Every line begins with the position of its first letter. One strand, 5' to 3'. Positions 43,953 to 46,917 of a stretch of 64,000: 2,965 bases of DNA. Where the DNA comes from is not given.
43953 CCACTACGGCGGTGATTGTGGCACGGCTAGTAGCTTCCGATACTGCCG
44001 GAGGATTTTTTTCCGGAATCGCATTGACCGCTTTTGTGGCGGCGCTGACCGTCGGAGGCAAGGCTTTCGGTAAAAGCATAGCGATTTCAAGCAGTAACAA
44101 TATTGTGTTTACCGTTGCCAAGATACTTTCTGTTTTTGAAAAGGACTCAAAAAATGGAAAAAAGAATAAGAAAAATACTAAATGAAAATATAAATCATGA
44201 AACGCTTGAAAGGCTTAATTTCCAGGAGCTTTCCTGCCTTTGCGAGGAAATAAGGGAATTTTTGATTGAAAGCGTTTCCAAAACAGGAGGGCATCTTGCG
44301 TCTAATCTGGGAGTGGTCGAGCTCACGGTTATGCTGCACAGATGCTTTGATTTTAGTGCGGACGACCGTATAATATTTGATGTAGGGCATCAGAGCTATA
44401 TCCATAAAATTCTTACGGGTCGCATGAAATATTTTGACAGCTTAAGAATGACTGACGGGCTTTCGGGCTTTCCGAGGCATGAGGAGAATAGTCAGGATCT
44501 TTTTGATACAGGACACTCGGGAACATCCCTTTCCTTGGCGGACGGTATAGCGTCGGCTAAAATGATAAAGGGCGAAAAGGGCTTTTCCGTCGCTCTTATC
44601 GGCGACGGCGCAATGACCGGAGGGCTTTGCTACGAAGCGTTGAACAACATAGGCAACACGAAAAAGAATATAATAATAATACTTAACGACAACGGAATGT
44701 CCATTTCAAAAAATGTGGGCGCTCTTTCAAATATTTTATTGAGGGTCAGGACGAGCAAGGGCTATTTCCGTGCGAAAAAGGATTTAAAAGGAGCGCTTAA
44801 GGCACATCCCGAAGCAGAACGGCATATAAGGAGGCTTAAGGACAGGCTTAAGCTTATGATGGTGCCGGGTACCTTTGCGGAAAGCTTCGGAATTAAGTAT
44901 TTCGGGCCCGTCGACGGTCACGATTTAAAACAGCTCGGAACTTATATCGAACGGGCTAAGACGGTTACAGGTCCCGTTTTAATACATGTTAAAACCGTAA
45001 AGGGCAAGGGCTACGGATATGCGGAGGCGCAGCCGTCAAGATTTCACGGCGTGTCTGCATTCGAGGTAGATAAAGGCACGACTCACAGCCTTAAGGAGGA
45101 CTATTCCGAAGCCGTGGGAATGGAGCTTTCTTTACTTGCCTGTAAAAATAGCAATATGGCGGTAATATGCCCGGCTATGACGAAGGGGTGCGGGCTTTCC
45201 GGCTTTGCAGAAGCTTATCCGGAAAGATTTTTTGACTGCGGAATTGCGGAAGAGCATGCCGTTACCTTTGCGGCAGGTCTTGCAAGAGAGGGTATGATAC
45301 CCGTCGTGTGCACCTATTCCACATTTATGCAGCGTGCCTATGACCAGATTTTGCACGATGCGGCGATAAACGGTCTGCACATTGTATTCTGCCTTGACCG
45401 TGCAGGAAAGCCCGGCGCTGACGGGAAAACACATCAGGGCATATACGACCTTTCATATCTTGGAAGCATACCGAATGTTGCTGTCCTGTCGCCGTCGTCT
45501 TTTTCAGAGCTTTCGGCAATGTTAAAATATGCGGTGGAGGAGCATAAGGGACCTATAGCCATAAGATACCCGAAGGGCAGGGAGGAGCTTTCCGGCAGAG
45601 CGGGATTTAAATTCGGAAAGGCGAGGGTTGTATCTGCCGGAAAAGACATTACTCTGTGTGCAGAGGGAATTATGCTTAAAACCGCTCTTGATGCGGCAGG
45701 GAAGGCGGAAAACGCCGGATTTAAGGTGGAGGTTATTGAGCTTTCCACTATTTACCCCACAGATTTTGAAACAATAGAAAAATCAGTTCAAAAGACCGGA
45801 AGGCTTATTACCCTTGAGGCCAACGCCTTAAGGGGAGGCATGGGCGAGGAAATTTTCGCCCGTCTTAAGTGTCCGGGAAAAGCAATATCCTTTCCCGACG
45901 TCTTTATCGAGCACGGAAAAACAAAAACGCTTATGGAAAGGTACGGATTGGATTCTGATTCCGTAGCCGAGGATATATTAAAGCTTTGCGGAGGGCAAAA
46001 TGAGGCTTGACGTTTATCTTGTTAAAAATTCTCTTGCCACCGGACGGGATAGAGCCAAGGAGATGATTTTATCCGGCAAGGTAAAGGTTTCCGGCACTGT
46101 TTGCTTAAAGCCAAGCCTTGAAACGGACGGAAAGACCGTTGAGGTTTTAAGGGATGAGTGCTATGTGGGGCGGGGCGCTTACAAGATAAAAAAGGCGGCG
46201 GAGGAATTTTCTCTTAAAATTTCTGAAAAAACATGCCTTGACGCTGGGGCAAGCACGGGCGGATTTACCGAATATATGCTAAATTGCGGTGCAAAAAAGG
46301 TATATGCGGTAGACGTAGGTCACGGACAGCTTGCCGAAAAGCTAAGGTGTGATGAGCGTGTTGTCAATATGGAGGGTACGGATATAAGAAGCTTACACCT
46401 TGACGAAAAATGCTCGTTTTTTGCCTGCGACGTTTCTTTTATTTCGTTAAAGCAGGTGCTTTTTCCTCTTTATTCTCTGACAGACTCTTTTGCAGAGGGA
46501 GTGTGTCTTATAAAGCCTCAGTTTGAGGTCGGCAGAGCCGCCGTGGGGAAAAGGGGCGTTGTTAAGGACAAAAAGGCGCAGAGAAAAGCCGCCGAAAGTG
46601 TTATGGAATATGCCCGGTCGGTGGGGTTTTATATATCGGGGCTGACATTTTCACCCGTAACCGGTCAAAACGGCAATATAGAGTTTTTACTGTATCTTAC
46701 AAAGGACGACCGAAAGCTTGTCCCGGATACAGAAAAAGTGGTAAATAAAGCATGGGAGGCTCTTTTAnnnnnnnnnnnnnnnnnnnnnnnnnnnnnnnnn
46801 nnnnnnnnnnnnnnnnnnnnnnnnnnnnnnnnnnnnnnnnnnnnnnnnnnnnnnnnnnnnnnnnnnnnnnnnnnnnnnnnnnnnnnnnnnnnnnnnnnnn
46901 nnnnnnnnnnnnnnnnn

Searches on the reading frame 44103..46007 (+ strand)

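Call 67: search_protein_families(library=pfam, proteins=[window:44103-46007:+], max_evalue=0.00001)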
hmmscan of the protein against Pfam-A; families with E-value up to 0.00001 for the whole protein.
window:44103-46007:+ (635 aa): 4 families
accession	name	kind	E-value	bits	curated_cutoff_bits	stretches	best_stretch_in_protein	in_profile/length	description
PF13292.11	DXP_synthase_N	-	4.3e-106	354.6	21.2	1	31-298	6-274/274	1-deoxy-D-xylulose-5-phosphate synthase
PF02779.29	Transket_pyr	-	2.4e-39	135.2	27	1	333-492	4-170/174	Transketolase, pyrimidine binding domain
PF02780.25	Transketolase_C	-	7e-27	94.2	25.9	1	505-621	1-124/124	Transketolase, C-terminal domain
PF00676.26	E1_dh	-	1.7e-06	27.7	22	1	135-203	99-167/300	Dehydrogenase E1 component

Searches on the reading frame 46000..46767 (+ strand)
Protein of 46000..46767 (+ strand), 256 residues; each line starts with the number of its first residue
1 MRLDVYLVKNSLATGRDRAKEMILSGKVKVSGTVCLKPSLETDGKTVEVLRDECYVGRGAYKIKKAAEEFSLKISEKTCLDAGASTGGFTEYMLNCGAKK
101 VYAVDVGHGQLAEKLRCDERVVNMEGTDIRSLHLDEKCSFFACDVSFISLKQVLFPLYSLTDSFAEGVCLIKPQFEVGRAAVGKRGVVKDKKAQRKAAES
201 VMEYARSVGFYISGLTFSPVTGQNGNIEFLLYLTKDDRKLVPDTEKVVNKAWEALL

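Call 67: search_protein_families(library=pfam, proteins=[window:46000-46767:+], max_evalue=0.00001)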
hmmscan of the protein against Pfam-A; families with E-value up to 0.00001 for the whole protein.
window:46000-46767:+ (256 aa): 1 family
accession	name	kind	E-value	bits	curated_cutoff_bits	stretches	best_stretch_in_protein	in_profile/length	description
PF01728.25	FtsJ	-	2.2e-40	138.9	24.1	1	55-234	1-180/181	FtsJ-like methyltransferase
